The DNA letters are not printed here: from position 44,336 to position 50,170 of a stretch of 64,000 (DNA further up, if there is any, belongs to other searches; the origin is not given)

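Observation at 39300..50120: Lower-GC defence island with Druantia type II-like operon (C5-MTase, two unknowns, 1844-aa helicase-DUF1998)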

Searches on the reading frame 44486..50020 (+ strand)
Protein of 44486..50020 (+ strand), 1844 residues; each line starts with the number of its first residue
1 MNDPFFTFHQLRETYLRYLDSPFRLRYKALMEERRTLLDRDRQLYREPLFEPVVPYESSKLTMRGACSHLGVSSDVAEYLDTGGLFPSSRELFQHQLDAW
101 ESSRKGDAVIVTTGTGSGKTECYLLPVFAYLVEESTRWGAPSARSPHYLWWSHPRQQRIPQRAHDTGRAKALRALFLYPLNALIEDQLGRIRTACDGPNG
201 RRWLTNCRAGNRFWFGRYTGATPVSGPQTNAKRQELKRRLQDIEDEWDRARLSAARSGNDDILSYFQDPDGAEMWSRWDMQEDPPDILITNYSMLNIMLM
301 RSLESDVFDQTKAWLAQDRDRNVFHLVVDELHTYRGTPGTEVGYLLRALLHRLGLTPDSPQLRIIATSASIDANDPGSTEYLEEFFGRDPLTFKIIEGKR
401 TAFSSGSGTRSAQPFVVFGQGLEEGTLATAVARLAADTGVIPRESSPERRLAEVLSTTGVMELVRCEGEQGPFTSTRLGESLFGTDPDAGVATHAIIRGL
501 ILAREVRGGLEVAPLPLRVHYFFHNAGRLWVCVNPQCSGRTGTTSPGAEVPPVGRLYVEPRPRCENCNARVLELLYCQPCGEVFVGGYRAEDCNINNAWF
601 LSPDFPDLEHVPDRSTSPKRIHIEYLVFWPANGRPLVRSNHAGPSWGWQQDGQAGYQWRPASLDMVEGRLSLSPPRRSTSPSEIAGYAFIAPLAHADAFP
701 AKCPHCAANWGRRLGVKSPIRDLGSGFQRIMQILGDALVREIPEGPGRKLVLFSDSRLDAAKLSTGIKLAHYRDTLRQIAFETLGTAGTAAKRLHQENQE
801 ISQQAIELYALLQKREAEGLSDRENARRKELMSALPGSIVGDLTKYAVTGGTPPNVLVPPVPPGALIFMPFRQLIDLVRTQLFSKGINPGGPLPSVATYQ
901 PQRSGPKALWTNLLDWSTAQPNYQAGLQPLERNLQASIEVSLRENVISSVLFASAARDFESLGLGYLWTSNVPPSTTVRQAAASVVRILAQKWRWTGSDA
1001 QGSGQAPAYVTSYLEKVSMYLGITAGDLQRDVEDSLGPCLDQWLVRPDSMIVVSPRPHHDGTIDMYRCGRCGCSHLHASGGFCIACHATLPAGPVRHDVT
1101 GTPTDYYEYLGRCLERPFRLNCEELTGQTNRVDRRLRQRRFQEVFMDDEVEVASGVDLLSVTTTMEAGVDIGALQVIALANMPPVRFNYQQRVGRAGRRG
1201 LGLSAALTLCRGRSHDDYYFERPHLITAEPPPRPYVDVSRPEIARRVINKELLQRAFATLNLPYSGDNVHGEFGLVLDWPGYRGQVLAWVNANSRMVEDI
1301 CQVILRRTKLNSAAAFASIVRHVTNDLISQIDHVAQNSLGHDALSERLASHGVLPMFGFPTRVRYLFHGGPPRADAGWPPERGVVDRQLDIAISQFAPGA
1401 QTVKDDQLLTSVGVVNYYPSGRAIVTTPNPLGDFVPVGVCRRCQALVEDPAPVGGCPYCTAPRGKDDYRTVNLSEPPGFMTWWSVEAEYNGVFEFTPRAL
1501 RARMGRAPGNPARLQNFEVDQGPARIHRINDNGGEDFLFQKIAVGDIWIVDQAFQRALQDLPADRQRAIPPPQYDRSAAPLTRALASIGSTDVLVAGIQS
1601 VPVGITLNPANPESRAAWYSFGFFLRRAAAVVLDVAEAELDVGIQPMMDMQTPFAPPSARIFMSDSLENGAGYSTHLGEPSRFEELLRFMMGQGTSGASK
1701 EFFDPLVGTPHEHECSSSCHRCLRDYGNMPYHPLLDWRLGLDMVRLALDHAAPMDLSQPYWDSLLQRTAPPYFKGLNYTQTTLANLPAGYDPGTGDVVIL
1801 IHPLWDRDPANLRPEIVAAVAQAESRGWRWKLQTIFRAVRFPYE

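Call 5: search_protein_families(library=padloc, proteins=[window:44486-50017:+], max_evalue=0.01)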
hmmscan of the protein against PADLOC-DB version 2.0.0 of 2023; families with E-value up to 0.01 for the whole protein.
window:44486-50017:+ (1844 aa): 24 families
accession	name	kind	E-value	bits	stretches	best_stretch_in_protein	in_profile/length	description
PDLC00051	DruE4|DruE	-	0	1802.9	1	1-1829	3-1800/1829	SNF2 family N-terminal domain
PDLC00015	DruE2|DruE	-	0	1557.3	1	1-1825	2-1857/1887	SNF2 family N-terminal domain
PDLC00014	DruE2|DruE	-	0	1455.3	1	1-1825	1-1899/1928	SNF2 family N-terminal domain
PDLC00013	DruE1|DruE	-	1.2e-177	591.7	2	7-831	10-805/1776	SNF2 family N-terminal domain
PDLC00037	DruE3|DruE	-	1.7e-111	372.2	7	271-592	209-499/2055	SNF2 family N-terminal domain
PDLC00035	DruE3|DruE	-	4.7e-93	310.8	5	272-587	210-499/1460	SNF2 family N-terminal domain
PDLC00036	DruE3|DruE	-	6.8e-76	253.5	7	1155-1337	1049-1233/2023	SNF2 family N-terminal domain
PDLC02896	DpdJ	-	3.1e-15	53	2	166-356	211-402/1487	DpdJ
PDLC03960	SngC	-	1.1e-14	52.2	2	106-372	40-196/720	-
PDLC02503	BrxHI|BrxHII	-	1e-10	38.6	1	1161-1210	304-353/698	BrxHI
PDLC02569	DrmA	-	9e-09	31.6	1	1153-1226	827-899/1095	DrmA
PDLC02898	DpdJ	-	2.7e-07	27.8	1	281-358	345-415/506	DpdJ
PDLC02570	DrmA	-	4.9e-07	26.5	1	1157-1226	583-650/851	DrmA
PDLC02893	DpdJ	-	8.4e-07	25.3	1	281-358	345-415/876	DpdJ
PDLC01196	Cas3d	-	7.1e-06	22.8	0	90-127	13-50/594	CAS-I-D; effector_G3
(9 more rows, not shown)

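Call 6: search_protein_families(library=pfam, proteins=[window:44486-50017:+], max_evalue=0.01)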
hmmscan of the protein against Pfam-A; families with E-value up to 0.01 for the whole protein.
window:44486-50017:+ (1844 aa): 3 families
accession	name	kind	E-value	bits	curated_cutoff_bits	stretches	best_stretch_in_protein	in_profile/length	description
PF00270.35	DEAD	-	7.9e-13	48.9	26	1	94-196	2-70/167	DEAD/DEAH box helicase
PF00271.37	Helicase_C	-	1.3e-06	29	23.5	1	1117-1200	38-110/110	Helicase conserved C-terminal domain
PF09369.15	MZB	-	0.00073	20.6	24.2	1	1624-1723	4-80/80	MrfA Zn-binding domain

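Call 20: find_related_loci(query=window:44486-50017:+, collection=genome_contigs, flank=10000)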
Query window:44486-50017:+ (1844 aa) in genome_contigs; peptide patterns used: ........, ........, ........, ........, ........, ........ (x = any residue, [..] = any of these).
285 stretches matched a pattern; 273 encode a relative of the query (tblastn E <= 1e-3); the best 80 are kept; 80 distinct loci.
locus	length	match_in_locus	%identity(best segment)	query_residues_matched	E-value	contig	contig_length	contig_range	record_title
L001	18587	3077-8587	74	1-1844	0e+0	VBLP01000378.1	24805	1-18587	MAG: Deltaproteobacteria bacterium isolate DP_38 14_0903_13_30cm_scaffold_2033113, whole genome shotgun sequence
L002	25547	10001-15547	62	1-1843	0e+0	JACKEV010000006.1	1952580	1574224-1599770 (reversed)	MAG: Alphaproteobacteria bacterium isolate HK-STAS-MYXO-43 HK-STAS-MYXO-43_6, whole genome shotgun sequence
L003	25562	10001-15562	57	1-1844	0e+0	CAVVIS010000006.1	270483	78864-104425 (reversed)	MAG: Blastocatellia bacterium isolate MFD01916.bin.1.77 genome assembly, contig: contig_6173, whole genome shotgun seque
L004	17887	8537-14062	56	1-1844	0e+0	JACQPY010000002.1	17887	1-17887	MAG: Candidatus Kerfeldbacteria bacterium isolate NC_groundwater_1319_Ag_S-0.2um_58_88 S_p2_S4_coassembly_k141_565818, w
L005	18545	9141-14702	57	1-1844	0e+0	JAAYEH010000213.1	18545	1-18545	MAG: Rhodopirellula sp. isolate AS06rmzACSIP_8 252058_AS06, whole genome shotgun sequence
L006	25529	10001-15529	56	1-1844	0e+0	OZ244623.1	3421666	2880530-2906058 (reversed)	MAG: Acidobacteriota bacterium isolate e726fddd-1a72-4f4e-96cd-3e6d35700dae genome assembly, chromosome: 1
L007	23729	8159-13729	60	1-1844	0e+0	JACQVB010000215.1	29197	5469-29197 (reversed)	MAG: Gemmatimonadetes bacterium isolate NC_groundwater_1452_Ag_S-0.65um_65_21 S_p65_S5_coassembly_k141_3999119, whole ge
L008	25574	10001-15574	54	1-1844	0e+0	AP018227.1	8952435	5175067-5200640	Calothrix parasitica NIES-267 DNA, nearly complete genome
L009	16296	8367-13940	53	1-1844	0e+0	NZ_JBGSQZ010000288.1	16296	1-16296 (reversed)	MAG: Chamaesiphon sp. isolate JTS-AC345 k141_1935019, whole genome shotgun sequence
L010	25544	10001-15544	60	1-1844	0e+0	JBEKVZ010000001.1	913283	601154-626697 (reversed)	MAG: Gemmatimonadales bacterium isolate SPRUCE 616 SPRUCE_616_1, whole genome shotgun sequence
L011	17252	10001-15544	52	1-1844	0e+0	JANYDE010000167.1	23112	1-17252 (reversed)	MAG: Chamaesiphon sp. 336R_metabinner_41 336R_k141_1570339, whole genome shotgun sequence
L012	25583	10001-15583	54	1-1844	0e+0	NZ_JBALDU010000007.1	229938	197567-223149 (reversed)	MAG: Nostoc sp. isolate P2164 bin 3 NODE_7_length_229938_cov_16.256001, whole genome shotgun sequence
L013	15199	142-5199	53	155-1843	0e+0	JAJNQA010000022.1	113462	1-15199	MAG: Heliomicrobium sp. isolate MAG_31 k141_30427, whole genome shotgun sequence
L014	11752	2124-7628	50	29-1844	0e+0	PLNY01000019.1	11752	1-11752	MAG: Anaerolineae bacterium isolate fen_1070 73.20120800_E1D.55_contig_8737, whole genome shotgun sequence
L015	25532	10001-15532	55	1-1844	0e+0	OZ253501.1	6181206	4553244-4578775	MAG: Candidatus Latescibacterota bacterium isolate f485d00f-16df-4488-a4d1-ddfd292eb512 genome assembly, chromosome: 1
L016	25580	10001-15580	54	1-1844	0e+0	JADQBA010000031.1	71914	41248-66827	MAG: Stigonema ocellatum SAG 48.90 = DSM 106950 isolate JP211 k141_25497, whole genome shotgun sequence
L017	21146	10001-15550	52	1-1844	0e+0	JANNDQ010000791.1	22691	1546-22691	MAG: Chamaesiphon sp. OTE_75_metabat_567 OTE_75_k141_657020, whole genome shotgun sequence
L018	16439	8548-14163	44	1-1844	0e+0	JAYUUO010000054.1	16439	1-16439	MAG: Armatimonadota bacterium isolate GL122_UP_metabat_80 GL122_UP_metabat_80_53, whole genome shotgun sequence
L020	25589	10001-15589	53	1-1844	0e+0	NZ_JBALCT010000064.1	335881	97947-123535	MAG: Nostoc sp. isolate P12569 bin 5 NODE_3_length_335881_cov_206.768192, whole genome shotgun sequence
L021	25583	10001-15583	53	1-1844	0e+0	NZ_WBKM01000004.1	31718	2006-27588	Nostoc sp. WHI contig-3000000, whole genome shotgun sequence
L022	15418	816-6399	50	1-1844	0e+0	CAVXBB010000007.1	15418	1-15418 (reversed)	MAG: uncultured Acidobacteriaceae bacterium isolate MFD02579.bin.2.56 genome assembly, contig: contig_30407, whole genom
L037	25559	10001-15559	43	1-1843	0e+0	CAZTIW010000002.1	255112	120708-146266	MAG TPA_asm: uncultured Thermoanaerobaculia bacterium isolate SRP287453_co1_69 genome assembly, contig: NODE_25_length_2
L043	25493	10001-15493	42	1-1842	0e+0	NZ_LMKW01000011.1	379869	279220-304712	Sphingomonas sp. Leaf230 contig_5, whole genome shotgun sequence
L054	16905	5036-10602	53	1-1844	0e+0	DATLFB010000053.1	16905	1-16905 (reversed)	MAG TPA_asm: Thermoanaerobaculia bacterium isolate SMAG_U14391 k141_2440002, whole genome shotgun sequence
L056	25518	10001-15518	55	1-1844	0e+0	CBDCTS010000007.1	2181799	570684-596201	MAG: Terriglobia bacterium isolate 6dc17036-7920-4a95-afe7-226df0c4525f genome assembly, contig: contig_6, whole genome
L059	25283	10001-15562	57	1-1844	0e+0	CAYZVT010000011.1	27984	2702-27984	MAG TPA_asm: uncultured Pirellulales bacterium isolate SRP263527_co1_258 genome assembly, contig: NODE_1322_length_27984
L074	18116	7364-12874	59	1-1844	0e+0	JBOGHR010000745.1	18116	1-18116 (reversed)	MAG: Acidimicrobiales bacterium isolate M3-S_metabat2.bin.196 k127_3898887, whole genome shotgun sequence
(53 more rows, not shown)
